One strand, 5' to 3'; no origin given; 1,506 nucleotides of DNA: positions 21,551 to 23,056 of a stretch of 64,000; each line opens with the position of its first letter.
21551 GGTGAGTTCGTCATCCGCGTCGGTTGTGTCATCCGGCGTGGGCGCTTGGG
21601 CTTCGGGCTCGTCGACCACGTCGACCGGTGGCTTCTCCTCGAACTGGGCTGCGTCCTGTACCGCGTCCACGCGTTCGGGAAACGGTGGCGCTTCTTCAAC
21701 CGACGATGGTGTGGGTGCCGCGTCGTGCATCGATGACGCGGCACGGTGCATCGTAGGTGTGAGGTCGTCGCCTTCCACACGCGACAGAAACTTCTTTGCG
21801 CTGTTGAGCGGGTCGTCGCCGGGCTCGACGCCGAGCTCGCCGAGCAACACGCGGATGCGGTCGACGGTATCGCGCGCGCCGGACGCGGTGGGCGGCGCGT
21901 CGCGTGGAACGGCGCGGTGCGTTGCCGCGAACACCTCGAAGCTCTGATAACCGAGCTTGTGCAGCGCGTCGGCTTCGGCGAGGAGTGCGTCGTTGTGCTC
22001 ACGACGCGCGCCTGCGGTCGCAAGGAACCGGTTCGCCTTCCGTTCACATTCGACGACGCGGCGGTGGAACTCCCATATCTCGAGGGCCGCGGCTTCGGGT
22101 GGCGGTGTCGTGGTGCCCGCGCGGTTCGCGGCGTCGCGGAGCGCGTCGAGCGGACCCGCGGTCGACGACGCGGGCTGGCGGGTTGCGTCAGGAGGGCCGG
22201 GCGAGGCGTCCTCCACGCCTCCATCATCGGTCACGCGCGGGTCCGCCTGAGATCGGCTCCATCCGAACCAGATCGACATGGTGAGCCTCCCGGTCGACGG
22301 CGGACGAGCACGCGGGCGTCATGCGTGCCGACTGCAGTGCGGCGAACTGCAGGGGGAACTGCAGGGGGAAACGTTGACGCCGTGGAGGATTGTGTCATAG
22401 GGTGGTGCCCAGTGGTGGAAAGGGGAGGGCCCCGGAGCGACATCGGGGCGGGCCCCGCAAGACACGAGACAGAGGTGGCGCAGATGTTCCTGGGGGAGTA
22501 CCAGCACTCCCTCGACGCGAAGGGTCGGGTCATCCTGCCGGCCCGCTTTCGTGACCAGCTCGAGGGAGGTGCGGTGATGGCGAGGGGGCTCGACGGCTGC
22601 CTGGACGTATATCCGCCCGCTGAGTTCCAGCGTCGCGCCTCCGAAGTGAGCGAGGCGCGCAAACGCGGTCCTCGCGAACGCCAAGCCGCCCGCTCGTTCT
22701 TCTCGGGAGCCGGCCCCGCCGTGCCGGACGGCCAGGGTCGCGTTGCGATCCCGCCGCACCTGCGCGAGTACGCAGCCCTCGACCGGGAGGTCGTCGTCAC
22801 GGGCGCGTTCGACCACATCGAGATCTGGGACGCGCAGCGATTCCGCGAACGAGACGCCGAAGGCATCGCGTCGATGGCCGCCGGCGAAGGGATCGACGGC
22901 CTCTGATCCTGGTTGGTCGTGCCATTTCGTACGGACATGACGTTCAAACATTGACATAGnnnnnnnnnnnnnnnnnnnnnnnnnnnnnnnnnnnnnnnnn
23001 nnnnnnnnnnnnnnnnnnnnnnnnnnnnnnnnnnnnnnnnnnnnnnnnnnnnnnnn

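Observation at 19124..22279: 1051-aa coiled-coil protein encoded divergently from mraZ at the head of the dcw cluster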

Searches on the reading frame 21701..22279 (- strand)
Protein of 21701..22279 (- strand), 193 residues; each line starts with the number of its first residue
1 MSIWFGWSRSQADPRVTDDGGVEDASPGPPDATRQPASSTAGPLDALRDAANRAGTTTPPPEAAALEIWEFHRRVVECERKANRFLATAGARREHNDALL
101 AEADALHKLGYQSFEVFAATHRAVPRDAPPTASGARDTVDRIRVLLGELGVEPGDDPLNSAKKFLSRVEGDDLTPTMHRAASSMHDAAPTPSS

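Call 11: find_homologous_proteins(query=window:21701-22279:-, max_evalue=0.01)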
Query seq(193 aa) (193 aa): 8 proteins with E <= 0.01 among 1784 candidates.
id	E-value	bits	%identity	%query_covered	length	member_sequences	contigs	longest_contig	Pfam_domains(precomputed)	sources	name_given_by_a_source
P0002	1.0e-83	298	77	94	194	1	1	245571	-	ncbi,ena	-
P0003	5.8e-55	204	61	89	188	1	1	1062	-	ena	-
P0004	3.6e-46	176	55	88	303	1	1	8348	-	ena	-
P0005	6.7e-42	162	77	55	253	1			-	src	-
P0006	5.7e-41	159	51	90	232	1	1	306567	-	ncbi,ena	-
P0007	5.8e-34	136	63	61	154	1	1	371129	-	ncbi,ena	-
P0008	9.5e-28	116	54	61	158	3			-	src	-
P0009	7.2e-27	113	54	64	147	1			-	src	-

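Call 13: find_encoding_contigs(protein=P0002, flank=6000, max_places=3)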
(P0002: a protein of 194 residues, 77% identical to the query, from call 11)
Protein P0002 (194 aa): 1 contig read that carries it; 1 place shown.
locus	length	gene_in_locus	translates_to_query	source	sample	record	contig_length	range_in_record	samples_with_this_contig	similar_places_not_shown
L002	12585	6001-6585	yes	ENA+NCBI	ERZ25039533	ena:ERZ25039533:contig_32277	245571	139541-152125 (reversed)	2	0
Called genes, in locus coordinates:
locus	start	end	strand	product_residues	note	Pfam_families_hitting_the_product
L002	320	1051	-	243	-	PF08245:Mur_ligase_M (weak), PF02875:Mur_ligase_C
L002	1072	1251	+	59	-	-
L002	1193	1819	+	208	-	-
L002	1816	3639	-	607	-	PF03717:PBP_dimer, PF00905:Transpeptidase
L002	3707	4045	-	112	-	-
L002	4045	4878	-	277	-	PF01795:Methyltransf_5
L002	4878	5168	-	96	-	PF01795:Methyltransf_5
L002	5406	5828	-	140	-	PF02381:MraZ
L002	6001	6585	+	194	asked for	-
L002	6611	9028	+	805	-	-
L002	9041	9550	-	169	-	PF01844:HNH, PF14279:HNH_5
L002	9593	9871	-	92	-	-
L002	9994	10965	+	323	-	PF20030:bpMoxR, PF00004:AAA (weak), PF07726:AAA_3, PF07728:AAA_5, PF17863:AAA_lid_2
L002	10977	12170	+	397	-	PF01882:DUF58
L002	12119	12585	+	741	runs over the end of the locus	PF11992:TgpA_N, PF01841:Transglut_core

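Call 14: find_encoding_contigs(protein=P0006, flank=6000, max_places=3)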
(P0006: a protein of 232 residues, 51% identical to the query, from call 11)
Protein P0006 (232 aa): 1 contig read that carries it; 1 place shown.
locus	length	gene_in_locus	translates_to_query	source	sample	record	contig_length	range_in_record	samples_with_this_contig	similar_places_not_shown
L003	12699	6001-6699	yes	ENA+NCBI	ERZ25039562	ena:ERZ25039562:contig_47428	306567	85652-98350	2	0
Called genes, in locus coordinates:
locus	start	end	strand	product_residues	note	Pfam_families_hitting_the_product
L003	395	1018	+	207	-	-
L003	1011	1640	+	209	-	-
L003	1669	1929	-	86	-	-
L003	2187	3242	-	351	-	PF03717:PBP_dimer (weak), PF00905:Transpeptidase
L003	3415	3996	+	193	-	-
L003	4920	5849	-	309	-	PF02381:MraZ, PF01795:Methyltransf_5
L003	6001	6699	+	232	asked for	-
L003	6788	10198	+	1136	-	-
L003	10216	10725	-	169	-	PF01844:HNH, PF14279:HNH_5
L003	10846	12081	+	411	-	-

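Call 15: find_encoding_contigs(protein=P0007, flank=6000, max_places=3)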
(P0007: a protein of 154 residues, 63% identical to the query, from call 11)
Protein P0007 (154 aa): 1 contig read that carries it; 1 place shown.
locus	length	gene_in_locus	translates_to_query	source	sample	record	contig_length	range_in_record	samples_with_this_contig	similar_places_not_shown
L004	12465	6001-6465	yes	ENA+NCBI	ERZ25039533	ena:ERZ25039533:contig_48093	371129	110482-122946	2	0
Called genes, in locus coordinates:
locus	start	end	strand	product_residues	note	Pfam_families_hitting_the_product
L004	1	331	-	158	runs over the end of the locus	-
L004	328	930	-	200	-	PF02875:Mur_ligase_C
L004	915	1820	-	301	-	PF01225:Mur_ligase (weak), PF08245:Mur_ligase_M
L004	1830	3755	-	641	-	PF03717:PBP_dimer, PF00905:Transpeptidase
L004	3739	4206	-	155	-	-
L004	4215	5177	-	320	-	PF01795:Methyltransf_5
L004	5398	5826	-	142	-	PF02381:MraZ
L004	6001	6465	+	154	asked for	-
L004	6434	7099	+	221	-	-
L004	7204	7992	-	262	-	-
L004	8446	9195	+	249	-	-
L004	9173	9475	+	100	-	-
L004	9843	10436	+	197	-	-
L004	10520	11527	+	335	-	PF20030:bpMoxR, PF00004:AAA (weak), PF07726:AAA_3, PF07728:AAA_5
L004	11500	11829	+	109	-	-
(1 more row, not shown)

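Call 17: find_related_loci(query=A1, collection=genome_contigs, flank=8000)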
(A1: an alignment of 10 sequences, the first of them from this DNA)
Query A1 (193 aa) in genome_contigs; peptide patterns used: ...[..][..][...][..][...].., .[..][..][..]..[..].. (x = any residue, [..] = any of these).
377 stretches matched a pattern; 7 encode a relative of the query (tblastn E <= 1e-3); 7 distinct loci.
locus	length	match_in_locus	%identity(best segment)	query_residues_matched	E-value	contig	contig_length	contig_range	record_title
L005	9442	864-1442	76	1-193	2e-87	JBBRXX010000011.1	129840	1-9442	MAG: Acidimicrobiia bacterium isolate La5_maxbin2.189 La5_maxbin2.189_K_1228404_L_129840_cov_28.2256, whole genome shotg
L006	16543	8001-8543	66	1-180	3e-66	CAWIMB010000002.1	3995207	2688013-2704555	MAG: uncultured Actinomycetes bacterium isolate MFD04944.bin.2.122 genome assembly, contig: contig_32065, whole genome s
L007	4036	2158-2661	54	1-166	1e-53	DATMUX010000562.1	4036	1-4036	MAG TPA_asm: Acidimicrobiia bacterium isolate SMAG_U13053 k141_610372, whole genome shotgun sequence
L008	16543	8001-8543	51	1-173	7e-44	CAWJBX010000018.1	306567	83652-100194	MAG: uncultured Actinomycetes bacterium isolate MFD06714.bin.2.2 genome assembly, contig: contig_47428, whole genome sho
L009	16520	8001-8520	63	1-173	2e-49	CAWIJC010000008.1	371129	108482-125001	MAG: uncultured Actinomycetes bacterium isolate MFD04944.bin.2.143 genome assembly, contig: contig_48093, whole genome s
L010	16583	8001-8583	73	1-193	9e-64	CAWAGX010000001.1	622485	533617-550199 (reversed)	MAG: uncultured Actinomycetes bacterium isolate MFD04944.bin.2.173 genome assembly, contig: contig_10973, whole genome s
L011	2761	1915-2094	46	61-121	2e-10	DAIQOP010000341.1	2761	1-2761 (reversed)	MAG TPA_asm: Actinomycetota bacterium isolate CTOTU10851 NODE_18379_length_2761_cov_4.444198, whole genome shotgun seque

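Call 28: search_protein_representatives(alignment_id=A1)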
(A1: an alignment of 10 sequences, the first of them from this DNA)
Query: 10 sequences, 299 profile positions. Proteins with E-value up to 0.001 (for the whole library): 83; up to 1e-10: 54; up to 1e-30: 22. The best 83 are listed.
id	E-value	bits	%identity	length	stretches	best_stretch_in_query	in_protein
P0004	9.9e-128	442.9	-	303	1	1-299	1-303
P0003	7.3e-94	331.7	-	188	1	1-193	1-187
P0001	2.0e-83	297.4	-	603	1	1-290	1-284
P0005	4.7e-77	276.5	-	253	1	86-299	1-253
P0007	1.6e-65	238.6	-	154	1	1-143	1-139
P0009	4.6e-62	227.3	-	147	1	1-141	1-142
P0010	7.7e-60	220.0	-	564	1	1-296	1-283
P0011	9.0e-56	206.6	-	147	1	1-130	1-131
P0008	3.2e-54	201.5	-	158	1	1-117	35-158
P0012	2.4e-50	188.8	-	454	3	14-294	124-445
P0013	3.0e-46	175.4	-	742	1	1-296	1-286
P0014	1.4e-45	173.2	-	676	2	44-296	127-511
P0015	4.4e-45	171.5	-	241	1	1-179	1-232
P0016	1.8e-43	166.2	-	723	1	1-293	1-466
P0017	2.2e-43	165.9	-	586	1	16-289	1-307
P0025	2.2e-30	123.3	-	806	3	15-257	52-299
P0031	1.2e-26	110.9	-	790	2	33-221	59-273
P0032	1.1e-25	107.8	-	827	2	28-287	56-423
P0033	4.0e-25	106.0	-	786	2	35-278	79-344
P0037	4.2e-24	102.6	-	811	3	23-240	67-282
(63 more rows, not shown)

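Call 30: search_protein_families(library=pfam, proteins=[P0013, P0025, P0031, P0032, P0033, P0037], max_evalue=0.01)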
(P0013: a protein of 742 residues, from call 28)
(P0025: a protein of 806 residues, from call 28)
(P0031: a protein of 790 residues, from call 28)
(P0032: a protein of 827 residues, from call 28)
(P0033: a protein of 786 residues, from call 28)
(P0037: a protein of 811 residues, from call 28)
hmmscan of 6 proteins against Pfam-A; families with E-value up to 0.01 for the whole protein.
P0013 (742 aa): 1 family
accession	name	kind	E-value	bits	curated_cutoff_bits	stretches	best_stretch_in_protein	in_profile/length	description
PF13870.11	CCDC113_CCDC96_CC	-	0.0072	16.5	31.6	1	308-397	46-135/177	CCDC113/CCDC96, coiled-coil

P0025 (806 aa): 2 families
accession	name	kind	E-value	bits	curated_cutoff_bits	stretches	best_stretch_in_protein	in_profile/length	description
PF10473.14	CENP-F_leu_zip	-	4.3e-08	33.8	34.5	1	485-550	35-100/140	Leucine-rich repeats of kinetochore protein Cenp-F/LEK1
PF06818.20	Fez1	-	4.4e-05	24.5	34.4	1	485-639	21-166/199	Fez1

P0031 (790 aa): 4 families
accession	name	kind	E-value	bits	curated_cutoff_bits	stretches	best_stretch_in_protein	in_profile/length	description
PF08581.15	Tup_N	-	0.00075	20.2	28.7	0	552-595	6-49/77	Tup N-terminal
PF10473.14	CENP-F_leu_zip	-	0.0014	19.2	34.5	0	438-536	11-110/140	Leucine-rich repeats of kinetochore protein Cenp-F/LEK1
PF06818.20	Fez1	-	0.0043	18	34.4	0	466-615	26-166/199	Fez1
PF24423.1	OVT1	-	0.0066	17.3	30.9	1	478-567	1-91/100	Major antigen, helical domain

P0032 (827 aa): 4 families
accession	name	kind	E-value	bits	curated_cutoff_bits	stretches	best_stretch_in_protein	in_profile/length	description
PF08581.15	Tup_N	-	2.3e-06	28.3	28.7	0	560-602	6-48/77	Tup N-terminal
PF10473.14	CENP-F_leu_zip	-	3e-05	24.6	34.5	0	387-452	44-109/140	Leucine-rich repeats of kinetochore protein Cenp-F/LEK1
PF08614.16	ATG16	-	0.0012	19.5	33.7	1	331-455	71-176/200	Autophagy protein 16 (ATG16)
PF24423.1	OVT1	-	0.0091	16.8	30.9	1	491-575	6-91/100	Major antigen, helical domain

P0033 (786 aa): 3 families
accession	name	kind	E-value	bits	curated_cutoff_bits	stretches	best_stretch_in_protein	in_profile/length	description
PF10473.14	CENP-F_leu_zip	-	1.1e-08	35.7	34.5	2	337-456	20-139/140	Leucine-rich repeats of kinetochore protein Cenp-F/LEK1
PF06818.20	Fez1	-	0.0012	19.8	34.4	0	540-735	21-155/199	Fez1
PF08614.16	ATG16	-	0.0071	17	33.7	1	259-353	58-142/200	Autophagy protein 16 (ATG16)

P0037 (811 aa): 4 families
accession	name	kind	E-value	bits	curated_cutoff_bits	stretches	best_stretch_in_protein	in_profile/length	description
PF10473.14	CENP-F_leu_zip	-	1.8e-06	28.5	34.5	1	374-456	27-109/140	Leucine-rich repeats of kinetochore protein Cenp-F/LEK1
PF24423.1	OVT1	-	2.9e-06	28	30.9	1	493-578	4-90/100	Major antigen, helical domain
PF08581.15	Tup_N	-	0.00092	19.9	28.7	0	564-606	6-48/77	Tup N-terminal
PF25026.1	Asd-4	-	0.0017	18.9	29.1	1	388-454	14-77/80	Asd-4-like domain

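Call 31: find_encoding_contigs(protein=P0032, flank=6000, max_places=3)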
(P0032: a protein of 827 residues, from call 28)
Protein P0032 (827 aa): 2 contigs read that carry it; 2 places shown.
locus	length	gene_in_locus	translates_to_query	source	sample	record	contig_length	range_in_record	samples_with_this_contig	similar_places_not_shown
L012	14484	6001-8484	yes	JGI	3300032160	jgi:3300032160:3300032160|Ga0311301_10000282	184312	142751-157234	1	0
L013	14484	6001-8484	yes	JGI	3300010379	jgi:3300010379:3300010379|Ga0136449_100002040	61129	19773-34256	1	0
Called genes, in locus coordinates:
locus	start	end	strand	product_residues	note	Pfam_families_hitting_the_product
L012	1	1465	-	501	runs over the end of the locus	PF08245:Mur_ligase_M, PF02875:Mur_ligase_C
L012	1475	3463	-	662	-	PF03717:PBP_dimer, PF00905:Transpeptidase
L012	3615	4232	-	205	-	-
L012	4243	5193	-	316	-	PF01795:Methyltransf_5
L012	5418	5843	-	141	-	PF02381:MraZ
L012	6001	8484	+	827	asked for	PF08581:Tup_N (faint), PF23649:FKBP15 (faint)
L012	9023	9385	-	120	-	-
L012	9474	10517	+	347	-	PF00493:MCM (weak), PF20030:bpMoxR, PF00004:AAA (weak), PF07726:AAA_3, PF07728:AAA_5, PF17863:AAA_lid_2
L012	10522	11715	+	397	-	PF01882:DUF58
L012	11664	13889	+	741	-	PF11992:TgpA_N, PF01841:Transglut_core, PF13559:DUF4129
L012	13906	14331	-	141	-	PF00376:MerR, PF13411:MerR_1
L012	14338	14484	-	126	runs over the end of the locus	PF11239:DUF3040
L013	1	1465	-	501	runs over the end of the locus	PF08245:Mur_ligase_M, PF02875:Mur_ligase_C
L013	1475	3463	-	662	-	PF03717:PBP_dimer, PF00905:Transpeptidase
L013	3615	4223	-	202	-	-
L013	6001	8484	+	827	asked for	PF08581:Tup_N (faint), PF23649:FKBP15 (faint)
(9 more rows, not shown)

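Call 32: find_encoding_contigs(protein=P0013, flank=6000, max_places=3)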
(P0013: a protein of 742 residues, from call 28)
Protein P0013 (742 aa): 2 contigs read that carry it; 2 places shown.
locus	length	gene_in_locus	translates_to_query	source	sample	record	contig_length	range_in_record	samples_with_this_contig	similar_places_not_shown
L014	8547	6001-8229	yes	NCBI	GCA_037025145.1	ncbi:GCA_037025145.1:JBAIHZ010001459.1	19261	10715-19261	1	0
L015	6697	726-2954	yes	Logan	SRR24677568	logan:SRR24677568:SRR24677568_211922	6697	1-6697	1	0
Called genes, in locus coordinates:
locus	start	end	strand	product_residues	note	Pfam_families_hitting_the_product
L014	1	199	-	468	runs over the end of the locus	PF08245:Mur_ligase_M, PF02875:Mur_ligase_C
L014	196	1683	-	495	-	PF01225:Mur_ligase, PF08245:Mur_ligase_M, PF02875:Mur_ligase_C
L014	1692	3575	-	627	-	PF03717:PBP_dimer, PF00905:Transpeptidase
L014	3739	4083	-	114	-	-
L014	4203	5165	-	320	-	PF01795:Methyltransf_5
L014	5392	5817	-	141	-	PF02381:MraZ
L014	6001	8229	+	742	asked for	-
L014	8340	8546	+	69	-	?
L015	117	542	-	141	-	PF02381:MraZ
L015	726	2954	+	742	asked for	-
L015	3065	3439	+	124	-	PF00903:Glyoxalase, PF12681:Glyoxalase_2, PF18029:Glyoxalase_6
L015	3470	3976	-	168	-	PF00127:Copper-bind (weak), PF06525:SoxE (faint)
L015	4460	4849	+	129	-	-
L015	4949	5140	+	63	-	-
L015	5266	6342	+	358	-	PF04542:Sigma70_r2, PF08281:Sigma70_r4_2, PF04545:Sigma70_r4, PF00903:Glyoxalase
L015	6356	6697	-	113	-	?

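Call 38: search_solved_structures(query=A4, max_evalue=10)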
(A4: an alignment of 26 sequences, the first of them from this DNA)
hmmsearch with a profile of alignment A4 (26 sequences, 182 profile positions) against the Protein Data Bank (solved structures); distinct sequences matched with E-value up to 10: 6.
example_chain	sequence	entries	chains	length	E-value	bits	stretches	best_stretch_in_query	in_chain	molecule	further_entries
1hgu_A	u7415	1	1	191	0.11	15.7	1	96-150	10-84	HUMAN GROWTH HORMONE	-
1a22_A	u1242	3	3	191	0.54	13.4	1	101-149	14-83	GROWTH HORMONE | PROTEIN (GROWTH HORMONE)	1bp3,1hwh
1axi_A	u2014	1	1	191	0.54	13.4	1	101-149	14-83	GROWTH HORMONE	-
3hhr_A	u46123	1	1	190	0.55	13.4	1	101-149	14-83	HUMAN GROWTH HORMONE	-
1hwg_A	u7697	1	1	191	0.56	13.3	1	101-149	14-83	GROWTH HORMONE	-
1huw_A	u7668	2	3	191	0.73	13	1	102-150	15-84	HUMAN GROWTH HORMONE | PHAGE DISPLAY DERIVED VARIANT HUMAN GROWTH HORMONE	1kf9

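Call 46: predict_structure(alignment_id=A4)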
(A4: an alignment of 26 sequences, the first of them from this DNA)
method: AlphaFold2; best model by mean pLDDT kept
length: 181 residues; sequences in the alignment: 26
mean_pLDDT: 74.9   pTM: 0.44
mean pLDDT of the five models: 74.9, 73.7, 72.3, 70.2, 70.0
residues with pLDDT >= 90: 74; 70-90: 31; 50-70: 51; < 50: 25
segments of 3 or more residues with pLDDT < 50: 23-25, 30-35, 126-128, 176-180
pLDDT, mean of each block of 10 residues (from residue 1): 55 52 50 50 72 61 90 96 91 96 95 93 56 70 91 91 88 50 56
secondary structure, 60 per line:
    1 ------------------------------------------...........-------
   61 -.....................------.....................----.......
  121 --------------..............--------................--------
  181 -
elements in order: H43-53 H62-82 H89-109 H114-120 H135-148 H157-172

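Call 52: fold_search(model_id=the predicted structure, library=pdb)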
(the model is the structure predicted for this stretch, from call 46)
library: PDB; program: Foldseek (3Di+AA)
matches with E <= 10: 88; with E <= 0.001: 0
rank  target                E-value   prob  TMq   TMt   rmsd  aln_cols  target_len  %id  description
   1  3crc_B                4.0e-01  0.33  0.21  0.18  12.6       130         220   12  Crystal Structure of Escherichia coli MazG, the Regulator of Nutritional Stress Response (released 2008-04-22)
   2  8hhl_A                1.6e+00  0.08  0.18  0.08  15.8       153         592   16  Cryo-EM structure of the Cas12m2-crRNA-target DNA full R-loop complex (released 2023-04-12)
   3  8pm4_A                2.3e+00  0.14  0.25  0.10  16.3       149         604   13  Cryo-EM structure of the Cas12m-crRNA-target DNA complex (released 2024-02-07)
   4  6zvr_CB               2.3e+00  0.04  0.13  0.11  27.6       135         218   13  C11 symmetry: Bacterial Vipp1 and PspA are members of the ancient ESCRT-III membrane-remodeling superfamily. (released 2021-08-04)
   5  6zvr_A                2.7e+00  0.04  0.13  0.12  27.6       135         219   13  C11 symmetry: Bacterial Vipp1 and PspA are members of the ancient ESCRT-III membrane-remodeling superfamily. (released 2021-08-04)
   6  8xjv_v                2.9e+00  0.06  0.15  0.23  14.4       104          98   16  Structural basis for the linker histone H5-nucleosome binding and chromatin compaction (released 2024-09-11)
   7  8e9b_G                2.9e+00  0.05  0.15  0.17  21.1       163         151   12  Cryo-EM structure of S. pombe Arp2/3 complex in the branch junction (released 2023-02-01)
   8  4h54_A                3.4e+00  0.23  0.25  0.17  10.7        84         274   15  Crystal structure of the diguanylate cyclase DgcZ (released 2013-07-03)
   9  8tsh_F                3.4e+00  0.08  0.17  0.13   7.7        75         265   19  S. thermodepolymerans KpsMT(E151Q)-KpsE in complex with ATP (released 2024-04-17)
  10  4l8i_A                3.6e+00  0.09  0.16  0.24  10.4        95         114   14  Crystal structure of RSV epitope scaffold FFL_005 (released 2014-02-12)
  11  7uio_Aj               3.6e+00  0.09  0.25  0.29  19.6       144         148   14  Mediator-PIC Early (Composite Model) (released 2023-03-01)
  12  4jlr_C                3.8e+00  0.11  0.20  0.32  10.3        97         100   16  Crystal structure of a designed Respiratory Syncytial Virus Immunogen in complex with Motavizumab (released 2014-02-05)
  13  7ui9_j                3.8e+00  0.08  0.25  0.30  19.8       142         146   15  Core Mediator-PICearly (Copy A) (released 2023-02-15)
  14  6lcn_D                3.8e+00  0.08  0.22  0.15  13.9       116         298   16  Crystal structure of Serine Acetyltransferase from Planctomyces limnophilus at 2.15A (released 2020-12-02)
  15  9qwr_B                3.8e+00  0.08  0.23  0.24  18.6       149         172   16  MIC60 helical bundle dimer (released 2026-02-25)
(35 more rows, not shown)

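Call 61: search_protein_families(library=ncbifam, proteins=[window:21740-22279:-], max_evalue=5)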
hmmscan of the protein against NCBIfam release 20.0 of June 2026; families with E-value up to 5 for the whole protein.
window:21740-22279:- (180 aa): 1 family
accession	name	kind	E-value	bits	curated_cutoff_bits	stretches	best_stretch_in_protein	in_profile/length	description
NF041510.1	AMED_5909_fam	subfamily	0.056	13.8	35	1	45-76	4-35/69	AMED_5909 family protein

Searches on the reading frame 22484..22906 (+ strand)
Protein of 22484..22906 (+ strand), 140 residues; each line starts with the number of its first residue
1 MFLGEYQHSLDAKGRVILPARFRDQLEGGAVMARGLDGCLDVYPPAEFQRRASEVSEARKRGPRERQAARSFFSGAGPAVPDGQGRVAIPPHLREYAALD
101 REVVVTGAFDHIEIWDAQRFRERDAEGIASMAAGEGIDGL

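Call 51: search_protein_families(library=pfam, proteins=[window:22484-22906:+], max_evalue=0.0001)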
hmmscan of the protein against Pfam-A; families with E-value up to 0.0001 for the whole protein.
window:22484-22906:+ (140 aa): 1 family
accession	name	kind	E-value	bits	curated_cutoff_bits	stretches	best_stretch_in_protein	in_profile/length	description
PF02381.23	MraZ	-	3.2e-34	117.2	23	2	1-69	1-70/72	MraZ protein, putative antitoxin-like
